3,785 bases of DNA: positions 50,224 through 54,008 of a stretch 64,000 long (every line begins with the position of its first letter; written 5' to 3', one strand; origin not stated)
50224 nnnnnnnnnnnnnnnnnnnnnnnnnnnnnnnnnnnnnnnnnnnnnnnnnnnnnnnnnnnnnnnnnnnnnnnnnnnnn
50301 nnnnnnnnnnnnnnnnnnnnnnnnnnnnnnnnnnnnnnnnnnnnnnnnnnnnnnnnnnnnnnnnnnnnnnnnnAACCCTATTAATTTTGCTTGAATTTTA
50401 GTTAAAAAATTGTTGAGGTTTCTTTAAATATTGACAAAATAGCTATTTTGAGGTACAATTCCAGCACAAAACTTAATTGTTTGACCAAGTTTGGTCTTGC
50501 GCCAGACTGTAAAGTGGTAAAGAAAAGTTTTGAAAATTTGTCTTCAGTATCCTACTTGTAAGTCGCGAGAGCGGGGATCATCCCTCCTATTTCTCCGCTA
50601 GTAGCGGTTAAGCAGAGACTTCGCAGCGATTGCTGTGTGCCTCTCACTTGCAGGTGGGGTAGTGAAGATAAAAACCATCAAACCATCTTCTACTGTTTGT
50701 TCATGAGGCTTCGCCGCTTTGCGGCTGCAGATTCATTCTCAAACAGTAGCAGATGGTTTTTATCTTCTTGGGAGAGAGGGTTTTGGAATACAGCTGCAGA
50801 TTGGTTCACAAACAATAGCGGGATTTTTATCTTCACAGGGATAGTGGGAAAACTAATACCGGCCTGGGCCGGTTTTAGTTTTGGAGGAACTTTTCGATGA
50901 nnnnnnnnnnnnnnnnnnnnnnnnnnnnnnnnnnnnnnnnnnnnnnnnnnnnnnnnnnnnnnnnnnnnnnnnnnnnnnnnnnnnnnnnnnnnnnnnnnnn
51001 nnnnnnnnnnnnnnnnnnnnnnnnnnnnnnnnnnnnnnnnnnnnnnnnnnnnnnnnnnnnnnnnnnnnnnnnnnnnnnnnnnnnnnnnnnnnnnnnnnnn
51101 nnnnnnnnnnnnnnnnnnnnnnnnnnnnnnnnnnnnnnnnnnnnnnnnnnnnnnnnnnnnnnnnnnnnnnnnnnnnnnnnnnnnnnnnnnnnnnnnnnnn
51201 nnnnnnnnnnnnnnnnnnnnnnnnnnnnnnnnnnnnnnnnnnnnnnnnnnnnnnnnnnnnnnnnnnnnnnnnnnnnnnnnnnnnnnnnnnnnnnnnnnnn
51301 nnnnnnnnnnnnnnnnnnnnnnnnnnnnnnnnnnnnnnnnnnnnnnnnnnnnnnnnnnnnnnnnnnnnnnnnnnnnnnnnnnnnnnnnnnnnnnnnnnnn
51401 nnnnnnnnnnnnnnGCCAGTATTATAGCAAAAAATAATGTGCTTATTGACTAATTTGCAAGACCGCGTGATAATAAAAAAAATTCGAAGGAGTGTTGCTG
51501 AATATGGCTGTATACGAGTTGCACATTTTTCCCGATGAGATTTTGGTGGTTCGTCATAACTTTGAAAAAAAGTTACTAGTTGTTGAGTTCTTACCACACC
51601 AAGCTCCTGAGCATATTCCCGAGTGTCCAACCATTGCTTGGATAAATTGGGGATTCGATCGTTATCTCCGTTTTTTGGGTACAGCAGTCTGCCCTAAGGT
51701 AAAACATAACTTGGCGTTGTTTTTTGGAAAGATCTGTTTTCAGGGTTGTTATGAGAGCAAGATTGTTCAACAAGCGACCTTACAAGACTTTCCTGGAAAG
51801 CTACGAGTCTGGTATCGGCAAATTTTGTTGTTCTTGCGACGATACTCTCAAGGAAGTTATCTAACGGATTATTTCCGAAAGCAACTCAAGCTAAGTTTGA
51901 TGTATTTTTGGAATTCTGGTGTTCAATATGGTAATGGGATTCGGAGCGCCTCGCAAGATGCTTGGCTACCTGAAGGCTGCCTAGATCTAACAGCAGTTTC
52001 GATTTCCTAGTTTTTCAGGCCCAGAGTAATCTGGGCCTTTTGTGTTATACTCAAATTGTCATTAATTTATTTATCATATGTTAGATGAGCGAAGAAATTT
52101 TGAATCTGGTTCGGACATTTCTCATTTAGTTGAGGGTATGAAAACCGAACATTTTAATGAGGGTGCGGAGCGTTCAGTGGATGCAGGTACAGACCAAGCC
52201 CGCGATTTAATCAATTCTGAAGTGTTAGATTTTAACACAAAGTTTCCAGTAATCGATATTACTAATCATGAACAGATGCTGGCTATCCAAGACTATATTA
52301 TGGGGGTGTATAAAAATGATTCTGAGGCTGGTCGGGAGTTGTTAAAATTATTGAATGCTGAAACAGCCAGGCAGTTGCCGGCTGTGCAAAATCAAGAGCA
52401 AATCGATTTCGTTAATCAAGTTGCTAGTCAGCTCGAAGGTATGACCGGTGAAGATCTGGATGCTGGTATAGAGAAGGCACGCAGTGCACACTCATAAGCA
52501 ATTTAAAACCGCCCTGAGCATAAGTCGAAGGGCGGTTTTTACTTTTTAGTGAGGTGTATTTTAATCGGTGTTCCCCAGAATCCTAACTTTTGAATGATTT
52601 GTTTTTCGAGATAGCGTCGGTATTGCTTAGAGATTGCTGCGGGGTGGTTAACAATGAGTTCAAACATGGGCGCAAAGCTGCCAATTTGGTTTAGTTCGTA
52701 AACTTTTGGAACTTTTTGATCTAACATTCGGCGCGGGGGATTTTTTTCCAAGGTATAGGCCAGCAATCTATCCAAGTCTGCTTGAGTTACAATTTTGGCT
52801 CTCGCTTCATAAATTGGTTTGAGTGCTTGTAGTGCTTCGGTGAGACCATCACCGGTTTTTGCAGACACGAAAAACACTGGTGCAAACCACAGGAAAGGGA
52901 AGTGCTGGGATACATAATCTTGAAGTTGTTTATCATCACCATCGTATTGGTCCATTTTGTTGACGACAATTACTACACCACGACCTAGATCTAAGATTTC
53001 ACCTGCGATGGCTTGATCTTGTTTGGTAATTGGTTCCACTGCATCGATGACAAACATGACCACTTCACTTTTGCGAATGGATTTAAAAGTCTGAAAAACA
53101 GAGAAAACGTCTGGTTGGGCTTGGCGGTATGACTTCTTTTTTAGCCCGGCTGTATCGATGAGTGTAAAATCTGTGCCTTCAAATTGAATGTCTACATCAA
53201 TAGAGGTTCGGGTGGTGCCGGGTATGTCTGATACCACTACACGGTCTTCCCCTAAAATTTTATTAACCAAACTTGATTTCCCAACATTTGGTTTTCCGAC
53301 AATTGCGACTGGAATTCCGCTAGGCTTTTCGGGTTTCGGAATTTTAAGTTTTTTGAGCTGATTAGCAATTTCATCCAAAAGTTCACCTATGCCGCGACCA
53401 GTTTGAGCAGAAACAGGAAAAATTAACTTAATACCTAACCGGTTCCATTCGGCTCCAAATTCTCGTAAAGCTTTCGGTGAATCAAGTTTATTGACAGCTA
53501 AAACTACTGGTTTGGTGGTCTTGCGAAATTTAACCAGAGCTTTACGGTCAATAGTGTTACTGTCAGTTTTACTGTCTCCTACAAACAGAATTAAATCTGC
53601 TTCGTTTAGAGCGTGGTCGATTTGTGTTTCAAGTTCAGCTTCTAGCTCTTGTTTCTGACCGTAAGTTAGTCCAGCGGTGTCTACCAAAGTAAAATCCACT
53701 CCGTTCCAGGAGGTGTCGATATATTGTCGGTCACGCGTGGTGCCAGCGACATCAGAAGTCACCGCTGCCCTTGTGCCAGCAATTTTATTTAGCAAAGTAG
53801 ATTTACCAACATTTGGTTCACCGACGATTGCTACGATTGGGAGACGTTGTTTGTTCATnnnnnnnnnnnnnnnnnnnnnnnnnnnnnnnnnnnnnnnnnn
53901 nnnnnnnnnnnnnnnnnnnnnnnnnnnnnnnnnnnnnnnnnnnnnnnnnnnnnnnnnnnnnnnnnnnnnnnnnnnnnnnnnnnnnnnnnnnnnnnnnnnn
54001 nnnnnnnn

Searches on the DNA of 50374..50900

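Call 88: search_rna_families(source=window, start=50374, end=50900, threshold=evalue, max_evalue=10, show_alignments=2)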
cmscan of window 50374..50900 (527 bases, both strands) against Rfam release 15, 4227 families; matches with E-value up to 10: 9.
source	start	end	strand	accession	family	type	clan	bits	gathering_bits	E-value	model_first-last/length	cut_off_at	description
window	50378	50608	-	RF02881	MH_s25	Gene; sRNA;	-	25.2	114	0.015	1-207/207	no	Mesorhizobail RNA 25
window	50657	50716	+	RF01422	snoR116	Gene; snRNA; snoRNA; CD-box;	-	18.2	47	0.91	1-86/86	no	small nucleolar RNA snoR116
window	50385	50469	-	RF00842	MIR403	Gene; miRNA;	-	17.9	70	0.67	14-100/115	no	MIR403 microRNA precursor family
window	50379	50473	+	RF01608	ceN102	Gene; snRNA; snoRNA; HACA-box;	-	17.2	50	5.3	1-142/142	no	Caenorhabditis snoRNA ceN80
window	50680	50759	+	RF03632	MIR1882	Gene; miRNA;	-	15.3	107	3.8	1-131/131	no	MIR1882 microRNA precursor family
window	50756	50830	-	RF02109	DLEU2_5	Gene; lncRNA;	-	15.1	40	6.3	1-84/84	no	Deleted in lymphocytic leukemia 2 conserved region 5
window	50680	50759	+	RF03313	mir-1468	Gene; miRNA;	-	14.8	95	8.4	1-86/86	no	mir-1468 microRNA precursor family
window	50682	50757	+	RF04133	MIR2646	Gene; miRNA;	-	14.7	245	0.98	1-256/256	no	MIR2646 microRNA precursor family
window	50465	50563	-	RF00021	Spot_42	Gene; sRNA;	-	13.3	80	8.3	1-115/115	no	Spot 42 RNA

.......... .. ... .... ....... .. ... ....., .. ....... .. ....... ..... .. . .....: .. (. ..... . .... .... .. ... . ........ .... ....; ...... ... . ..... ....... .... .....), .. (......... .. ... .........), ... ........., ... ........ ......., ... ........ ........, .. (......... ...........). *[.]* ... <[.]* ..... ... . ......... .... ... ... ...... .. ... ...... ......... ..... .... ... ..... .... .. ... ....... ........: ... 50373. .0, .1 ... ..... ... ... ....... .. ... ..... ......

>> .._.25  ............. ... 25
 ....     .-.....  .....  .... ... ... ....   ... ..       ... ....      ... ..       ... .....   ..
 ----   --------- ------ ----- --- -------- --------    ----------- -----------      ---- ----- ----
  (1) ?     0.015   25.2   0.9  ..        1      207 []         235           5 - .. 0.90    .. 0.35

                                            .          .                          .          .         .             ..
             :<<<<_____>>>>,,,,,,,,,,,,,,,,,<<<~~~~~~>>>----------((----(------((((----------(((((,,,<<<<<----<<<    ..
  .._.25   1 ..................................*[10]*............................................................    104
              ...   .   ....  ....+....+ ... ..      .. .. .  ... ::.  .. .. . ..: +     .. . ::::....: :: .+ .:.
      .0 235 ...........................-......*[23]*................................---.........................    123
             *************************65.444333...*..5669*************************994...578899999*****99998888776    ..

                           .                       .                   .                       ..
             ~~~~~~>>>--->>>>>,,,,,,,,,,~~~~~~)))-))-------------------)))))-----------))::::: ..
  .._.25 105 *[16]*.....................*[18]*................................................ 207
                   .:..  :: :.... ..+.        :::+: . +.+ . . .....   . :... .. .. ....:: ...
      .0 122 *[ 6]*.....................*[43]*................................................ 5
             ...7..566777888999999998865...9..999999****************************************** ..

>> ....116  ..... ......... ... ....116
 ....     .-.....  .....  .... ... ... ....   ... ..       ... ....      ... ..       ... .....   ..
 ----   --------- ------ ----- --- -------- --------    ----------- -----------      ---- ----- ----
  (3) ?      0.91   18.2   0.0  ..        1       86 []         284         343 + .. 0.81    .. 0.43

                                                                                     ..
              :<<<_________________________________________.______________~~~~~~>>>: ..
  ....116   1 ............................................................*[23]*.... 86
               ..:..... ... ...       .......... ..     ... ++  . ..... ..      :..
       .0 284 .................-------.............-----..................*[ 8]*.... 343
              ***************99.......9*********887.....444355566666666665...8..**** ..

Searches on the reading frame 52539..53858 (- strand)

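Call 18: search_protein_families(library=pfam, proteins=[window:52539-53858:-])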
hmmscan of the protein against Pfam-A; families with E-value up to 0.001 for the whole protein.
window:52539-53858:- (439 aa): 22 families
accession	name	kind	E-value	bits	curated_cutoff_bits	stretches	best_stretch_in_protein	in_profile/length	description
PF01926.29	MMR_HSR1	-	7.4e-55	184.3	21.9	2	184-301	2-113/113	50S ribosome-binding GTPase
PF02421.24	FeoB_N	-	2.1e-29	102.5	27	2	184-344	3-154/156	Ferrous iron transport protein B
PF00009.33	GTP_EFTU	-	5.1e-21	75.6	26.5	2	213-347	53-183/188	Elongation factor Tu GTP binding domain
PF00350.29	Dynamin_N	-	2.4e-18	67.2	27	1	184-218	1-35/168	Dynamin family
PF03193.22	RsgA_GTPase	-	3.8e-16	59.8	30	1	90-241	29-170/174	RsgA GTPase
PF14714.11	KH_dom-like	-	1.7e-15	57.5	27.3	1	358-435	3-79/81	KH-domain-like of EngA bacterial GTPase enzymes, C-terminal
PF04548.22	AIG1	-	1.5e-13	51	27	1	185-320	4-142/212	AIG1 family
PF08477.19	Roc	-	1.6e-08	35.3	27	1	9-126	2-119/119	Ras of Complex, Roc, domain of DAPkinase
PF00071.28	Ras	-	4.6e-08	33.2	21.6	0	184-345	2-155/162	Ras family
PF09439.16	SRPRB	-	1.4e-07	31.5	25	0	6-106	3-92/178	Signal recognition particle receptor beta subunit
PF10662.15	PduV-EutP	-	9.7e-07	29.1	21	1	10-164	5-141/143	Ethanolamine utilisation - propanediol utilisation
PF00005.33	ABC_tran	-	2.6e-06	28.5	25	0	8-37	13-42/137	ABC transporter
PF13191.12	AAA_16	-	7.8e-06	26.9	32.6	0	3-126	21-142/167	AAA ATPase domain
PF05621.17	TniB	-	9.2e-06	25.7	22.4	0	2-30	31-59/189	Bacterial TniB protein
PF00448.28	SRP54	-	1.5e-05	25.2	22.7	0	52-127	82-152/196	SRP54-type protein, GTPase domain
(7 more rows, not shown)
